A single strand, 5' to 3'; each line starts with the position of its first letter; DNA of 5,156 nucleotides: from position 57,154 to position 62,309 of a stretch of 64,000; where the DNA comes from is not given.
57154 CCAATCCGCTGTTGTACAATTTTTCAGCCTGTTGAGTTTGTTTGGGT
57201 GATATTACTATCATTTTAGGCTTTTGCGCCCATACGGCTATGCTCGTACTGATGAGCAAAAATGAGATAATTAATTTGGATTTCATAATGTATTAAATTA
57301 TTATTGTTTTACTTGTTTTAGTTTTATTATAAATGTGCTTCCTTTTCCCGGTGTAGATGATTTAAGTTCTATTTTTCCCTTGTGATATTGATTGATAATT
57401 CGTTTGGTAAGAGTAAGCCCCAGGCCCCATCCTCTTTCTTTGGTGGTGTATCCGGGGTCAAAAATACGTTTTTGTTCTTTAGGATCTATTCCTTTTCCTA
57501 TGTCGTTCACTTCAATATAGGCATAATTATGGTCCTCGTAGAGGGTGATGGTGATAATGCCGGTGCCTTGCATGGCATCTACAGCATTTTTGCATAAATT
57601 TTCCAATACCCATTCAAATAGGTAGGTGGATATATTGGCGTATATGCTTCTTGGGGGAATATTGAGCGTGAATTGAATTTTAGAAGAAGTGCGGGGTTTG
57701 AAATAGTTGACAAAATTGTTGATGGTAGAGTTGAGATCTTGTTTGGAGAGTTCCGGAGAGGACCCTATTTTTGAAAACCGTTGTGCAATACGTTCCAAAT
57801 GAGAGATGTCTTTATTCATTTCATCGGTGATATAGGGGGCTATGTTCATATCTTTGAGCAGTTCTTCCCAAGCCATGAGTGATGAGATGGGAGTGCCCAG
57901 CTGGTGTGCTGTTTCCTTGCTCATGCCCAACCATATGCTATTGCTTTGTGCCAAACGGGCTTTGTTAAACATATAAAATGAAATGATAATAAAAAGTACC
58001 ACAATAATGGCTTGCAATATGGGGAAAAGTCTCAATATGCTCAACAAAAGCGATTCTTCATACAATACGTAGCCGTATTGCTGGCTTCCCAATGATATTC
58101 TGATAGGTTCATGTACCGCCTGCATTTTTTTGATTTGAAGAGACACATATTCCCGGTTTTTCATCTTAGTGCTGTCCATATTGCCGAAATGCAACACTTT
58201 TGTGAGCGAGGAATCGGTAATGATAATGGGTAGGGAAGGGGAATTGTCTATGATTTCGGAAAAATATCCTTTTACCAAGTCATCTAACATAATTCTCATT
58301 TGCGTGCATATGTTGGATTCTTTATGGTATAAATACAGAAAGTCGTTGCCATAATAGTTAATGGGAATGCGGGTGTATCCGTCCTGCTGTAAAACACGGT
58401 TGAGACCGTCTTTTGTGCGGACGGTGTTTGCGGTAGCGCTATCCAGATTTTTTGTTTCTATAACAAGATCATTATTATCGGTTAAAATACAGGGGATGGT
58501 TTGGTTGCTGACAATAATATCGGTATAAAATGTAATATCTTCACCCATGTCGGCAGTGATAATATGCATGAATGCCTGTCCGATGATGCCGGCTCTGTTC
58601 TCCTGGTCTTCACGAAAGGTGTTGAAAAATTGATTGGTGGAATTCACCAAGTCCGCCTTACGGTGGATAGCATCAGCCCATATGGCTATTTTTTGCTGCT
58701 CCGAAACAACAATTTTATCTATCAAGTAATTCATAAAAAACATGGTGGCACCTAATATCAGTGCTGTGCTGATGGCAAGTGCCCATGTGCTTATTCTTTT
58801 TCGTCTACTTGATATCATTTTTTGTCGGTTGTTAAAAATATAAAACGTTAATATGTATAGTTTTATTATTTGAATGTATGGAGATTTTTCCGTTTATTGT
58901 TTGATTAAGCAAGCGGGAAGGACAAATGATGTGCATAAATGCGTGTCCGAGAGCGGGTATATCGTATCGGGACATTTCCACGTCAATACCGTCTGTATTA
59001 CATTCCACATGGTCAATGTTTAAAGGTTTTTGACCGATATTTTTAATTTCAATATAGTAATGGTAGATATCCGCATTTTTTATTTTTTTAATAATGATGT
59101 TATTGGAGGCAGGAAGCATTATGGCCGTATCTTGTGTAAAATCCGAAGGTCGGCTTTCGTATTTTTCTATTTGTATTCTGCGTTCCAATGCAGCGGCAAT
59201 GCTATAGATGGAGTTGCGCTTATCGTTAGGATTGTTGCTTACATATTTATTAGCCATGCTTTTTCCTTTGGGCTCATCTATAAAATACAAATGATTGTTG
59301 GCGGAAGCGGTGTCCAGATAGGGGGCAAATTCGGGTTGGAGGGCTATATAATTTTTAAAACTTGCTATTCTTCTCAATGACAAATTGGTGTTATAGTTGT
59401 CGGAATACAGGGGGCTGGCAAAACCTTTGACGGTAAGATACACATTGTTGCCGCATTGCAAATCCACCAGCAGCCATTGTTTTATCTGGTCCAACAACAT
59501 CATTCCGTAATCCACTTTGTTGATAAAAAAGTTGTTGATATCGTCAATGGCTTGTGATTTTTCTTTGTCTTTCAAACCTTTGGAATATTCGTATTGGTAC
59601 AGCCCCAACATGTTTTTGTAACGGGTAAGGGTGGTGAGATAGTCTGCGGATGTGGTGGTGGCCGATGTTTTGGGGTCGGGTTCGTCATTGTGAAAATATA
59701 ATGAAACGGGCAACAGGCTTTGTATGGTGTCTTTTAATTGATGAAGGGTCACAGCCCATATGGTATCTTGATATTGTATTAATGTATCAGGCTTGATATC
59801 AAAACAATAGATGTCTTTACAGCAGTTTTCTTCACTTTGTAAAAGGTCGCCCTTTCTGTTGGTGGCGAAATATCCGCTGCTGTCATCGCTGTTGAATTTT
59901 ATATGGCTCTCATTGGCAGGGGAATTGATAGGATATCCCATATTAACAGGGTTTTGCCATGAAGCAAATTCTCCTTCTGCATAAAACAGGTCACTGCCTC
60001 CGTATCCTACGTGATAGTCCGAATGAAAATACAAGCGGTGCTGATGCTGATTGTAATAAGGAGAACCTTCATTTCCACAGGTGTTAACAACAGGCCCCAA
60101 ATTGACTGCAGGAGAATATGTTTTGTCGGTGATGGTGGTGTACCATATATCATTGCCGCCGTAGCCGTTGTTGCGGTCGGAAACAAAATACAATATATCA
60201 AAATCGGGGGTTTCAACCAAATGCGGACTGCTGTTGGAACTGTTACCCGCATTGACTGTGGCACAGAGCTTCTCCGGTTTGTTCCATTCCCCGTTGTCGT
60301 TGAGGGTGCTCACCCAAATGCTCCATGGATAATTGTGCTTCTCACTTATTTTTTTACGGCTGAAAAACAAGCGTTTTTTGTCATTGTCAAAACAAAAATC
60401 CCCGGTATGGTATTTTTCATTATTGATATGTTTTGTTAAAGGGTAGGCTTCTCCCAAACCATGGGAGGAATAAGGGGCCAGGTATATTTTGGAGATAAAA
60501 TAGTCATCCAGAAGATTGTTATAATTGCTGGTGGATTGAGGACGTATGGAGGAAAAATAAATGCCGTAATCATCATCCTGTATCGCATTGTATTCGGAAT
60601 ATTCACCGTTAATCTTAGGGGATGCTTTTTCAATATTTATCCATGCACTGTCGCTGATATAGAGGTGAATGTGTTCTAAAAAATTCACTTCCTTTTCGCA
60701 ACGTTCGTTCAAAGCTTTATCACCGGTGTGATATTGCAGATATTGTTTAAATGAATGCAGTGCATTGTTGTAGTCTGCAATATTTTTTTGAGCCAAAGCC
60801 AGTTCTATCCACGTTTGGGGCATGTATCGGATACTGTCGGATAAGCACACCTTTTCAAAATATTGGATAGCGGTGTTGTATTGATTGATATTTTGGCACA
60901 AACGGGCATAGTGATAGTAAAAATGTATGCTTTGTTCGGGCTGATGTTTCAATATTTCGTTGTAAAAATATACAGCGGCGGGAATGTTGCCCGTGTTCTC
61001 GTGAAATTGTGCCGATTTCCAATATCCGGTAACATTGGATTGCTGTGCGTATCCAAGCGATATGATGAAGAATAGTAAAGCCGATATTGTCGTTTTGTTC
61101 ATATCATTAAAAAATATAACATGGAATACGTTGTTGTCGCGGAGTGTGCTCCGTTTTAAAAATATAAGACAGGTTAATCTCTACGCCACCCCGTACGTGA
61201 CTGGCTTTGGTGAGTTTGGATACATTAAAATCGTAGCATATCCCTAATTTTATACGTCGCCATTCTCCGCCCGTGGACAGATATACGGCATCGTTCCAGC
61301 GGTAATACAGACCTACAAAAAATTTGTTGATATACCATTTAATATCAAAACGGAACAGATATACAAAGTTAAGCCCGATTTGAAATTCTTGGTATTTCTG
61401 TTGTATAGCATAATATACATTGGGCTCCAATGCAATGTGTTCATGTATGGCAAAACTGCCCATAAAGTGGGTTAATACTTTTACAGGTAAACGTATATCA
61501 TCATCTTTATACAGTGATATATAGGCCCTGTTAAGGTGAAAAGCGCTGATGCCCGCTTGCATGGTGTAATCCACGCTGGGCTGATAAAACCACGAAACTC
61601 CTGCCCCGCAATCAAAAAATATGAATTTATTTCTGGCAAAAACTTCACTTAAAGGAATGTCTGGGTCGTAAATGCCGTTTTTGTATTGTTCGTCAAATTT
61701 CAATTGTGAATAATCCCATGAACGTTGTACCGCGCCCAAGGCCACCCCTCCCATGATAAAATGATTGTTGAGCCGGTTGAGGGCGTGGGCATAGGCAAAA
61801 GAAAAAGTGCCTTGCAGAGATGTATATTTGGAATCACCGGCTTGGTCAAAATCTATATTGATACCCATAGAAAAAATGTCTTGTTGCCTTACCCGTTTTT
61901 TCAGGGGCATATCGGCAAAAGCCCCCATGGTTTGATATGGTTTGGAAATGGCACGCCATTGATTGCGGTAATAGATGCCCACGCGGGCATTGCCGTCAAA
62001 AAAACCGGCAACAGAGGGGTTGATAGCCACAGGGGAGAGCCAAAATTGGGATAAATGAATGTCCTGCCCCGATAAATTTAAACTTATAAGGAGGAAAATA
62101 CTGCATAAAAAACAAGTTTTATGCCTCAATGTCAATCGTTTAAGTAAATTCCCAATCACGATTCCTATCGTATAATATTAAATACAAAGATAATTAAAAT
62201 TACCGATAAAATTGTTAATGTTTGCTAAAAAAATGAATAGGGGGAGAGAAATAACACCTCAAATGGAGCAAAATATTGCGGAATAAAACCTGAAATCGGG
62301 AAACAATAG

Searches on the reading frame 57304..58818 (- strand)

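Call 78: search_protein_families(library=pfam, proteins=[window:57304-58818:-], max_evalue=0.001)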
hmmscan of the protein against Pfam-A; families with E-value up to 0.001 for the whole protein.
window:57304-58818:- (505 aa): 2 families
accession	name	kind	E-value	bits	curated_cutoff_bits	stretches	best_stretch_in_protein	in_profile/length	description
PF02518.31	HATPase_c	-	8.8e-21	74.9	26.4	1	404-502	9-109/111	Histidine kinase-, DNA gyrase B-, and HSP90-like ATPase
PF14501.12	HATPase_c_5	-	3.6e-06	27.3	22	1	404-486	9-89/102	GHKL domain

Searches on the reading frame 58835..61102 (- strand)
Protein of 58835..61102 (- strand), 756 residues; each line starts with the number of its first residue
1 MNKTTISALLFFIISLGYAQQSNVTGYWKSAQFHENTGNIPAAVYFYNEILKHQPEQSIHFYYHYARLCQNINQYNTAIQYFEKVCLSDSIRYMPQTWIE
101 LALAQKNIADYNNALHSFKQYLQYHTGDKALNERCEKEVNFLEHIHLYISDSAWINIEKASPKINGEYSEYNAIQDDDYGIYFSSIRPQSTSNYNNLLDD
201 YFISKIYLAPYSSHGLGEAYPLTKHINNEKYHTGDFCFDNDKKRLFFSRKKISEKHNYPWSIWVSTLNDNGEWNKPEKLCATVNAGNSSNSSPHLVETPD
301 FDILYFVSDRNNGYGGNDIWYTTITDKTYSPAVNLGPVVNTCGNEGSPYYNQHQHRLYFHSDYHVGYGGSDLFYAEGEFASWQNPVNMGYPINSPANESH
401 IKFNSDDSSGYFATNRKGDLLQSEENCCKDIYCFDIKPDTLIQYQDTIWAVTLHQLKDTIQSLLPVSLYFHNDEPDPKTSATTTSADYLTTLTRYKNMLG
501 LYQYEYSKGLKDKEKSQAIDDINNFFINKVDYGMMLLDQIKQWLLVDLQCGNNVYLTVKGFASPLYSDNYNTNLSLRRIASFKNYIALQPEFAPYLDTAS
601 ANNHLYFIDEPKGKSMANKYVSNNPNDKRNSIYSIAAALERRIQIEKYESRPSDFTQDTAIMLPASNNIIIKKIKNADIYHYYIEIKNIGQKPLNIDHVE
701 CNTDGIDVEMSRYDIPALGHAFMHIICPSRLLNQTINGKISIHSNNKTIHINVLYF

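Call 21: search_protein_families(library=pfam, proteins=[window:58835-61102:-], max_evalue=0.001)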
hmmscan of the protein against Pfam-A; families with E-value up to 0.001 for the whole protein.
window:58835-61102:- (756 aa): 2 families
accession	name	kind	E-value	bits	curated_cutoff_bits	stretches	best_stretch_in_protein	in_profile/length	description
PF13181.12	TPR_8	-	3.4e-06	27.2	25.7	0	60-86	2-28/34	Tetratricopeptide repeat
PF07719.23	TPR_2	-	1.6e-05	25.1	27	0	61-85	3-27/34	Tetratricopeptide repeat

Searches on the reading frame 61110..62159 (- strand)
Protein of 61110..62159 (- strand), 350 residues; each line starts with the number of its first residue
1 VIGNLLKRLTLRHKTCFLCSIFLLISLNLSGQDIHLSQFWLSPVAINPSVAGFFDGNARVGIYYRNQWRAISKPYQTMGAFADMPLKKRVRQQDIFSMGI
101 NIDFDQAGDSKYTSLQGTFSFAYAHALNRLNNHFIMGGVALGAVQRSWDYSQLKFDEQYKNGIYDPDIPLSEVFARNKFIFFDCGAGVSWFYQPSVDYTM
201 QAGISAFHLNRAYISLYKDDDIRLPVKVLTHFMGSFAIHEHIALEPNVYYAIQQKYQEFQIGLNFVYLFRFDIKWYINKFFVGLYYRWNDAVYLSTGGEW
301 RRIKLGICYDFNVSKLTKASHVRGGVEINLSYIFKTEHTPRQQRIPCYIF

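Call 78: search_protein_families(library=pfam, proteins=[window:61110-62159:-], max_evalue=0.001)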
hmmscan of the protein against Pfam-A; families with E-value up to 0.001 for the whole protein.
window:61110-62159:- (350 aa): 1 family
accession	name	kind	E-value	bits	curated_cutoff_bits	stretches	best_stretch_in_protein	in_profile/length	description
PF11751.14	PorP_SprF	-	4.9e-38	131.7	22.3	1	30-332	3-273/273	Type IX secretion system membrane protein PorP/SprF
